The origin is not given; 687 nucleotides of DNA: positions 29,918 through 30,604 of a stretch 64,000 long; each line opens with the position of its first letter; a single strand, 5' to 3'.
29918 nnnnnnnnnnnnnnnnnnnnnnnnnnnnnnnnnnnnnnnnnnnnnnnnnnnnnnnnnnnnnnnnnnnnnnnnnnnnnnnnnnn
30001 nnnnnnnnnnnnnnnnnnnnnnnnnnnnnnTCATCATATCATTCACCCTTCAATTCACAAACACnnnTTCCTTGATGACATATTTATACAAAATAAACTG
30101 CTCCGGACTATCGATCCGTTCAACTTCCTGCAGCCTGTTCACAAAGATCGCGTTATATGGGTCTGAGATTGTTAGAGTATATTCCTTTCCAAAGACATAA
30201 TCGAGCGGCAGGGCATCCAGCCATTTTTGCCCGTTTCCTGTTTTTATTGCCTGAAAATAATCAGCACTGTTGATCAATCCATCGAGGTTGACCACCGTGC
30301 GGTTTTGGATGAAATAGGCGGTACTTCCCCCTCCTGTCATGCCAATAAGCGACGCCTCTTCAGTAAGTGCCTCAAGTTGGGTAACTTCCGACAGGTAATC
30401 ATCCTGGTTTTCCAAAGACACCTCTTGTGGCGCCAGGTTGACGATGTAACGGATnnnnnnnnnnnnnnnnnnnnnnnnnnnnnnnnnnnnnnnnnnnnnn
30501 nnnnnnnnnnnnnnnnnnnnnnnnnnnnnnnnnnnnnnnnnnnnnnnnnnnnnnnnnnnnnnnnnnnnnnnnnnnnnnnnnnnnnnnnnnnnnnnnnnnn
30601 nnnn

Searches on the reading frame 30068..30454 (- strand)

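Call 68: search_protein_families(library=pfam, proteins=[window:30068-30454:-], max_evalue=10)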
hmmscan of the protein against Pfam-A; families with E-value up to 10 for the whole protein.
seq(129 aa): 1 family
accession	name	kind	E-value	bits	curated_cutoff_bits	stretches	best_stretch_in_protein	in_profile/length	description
PF20336.3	DUF6631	-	0.17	12.1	27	1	58-109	74-126/157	Family of unknown function (DUF6631)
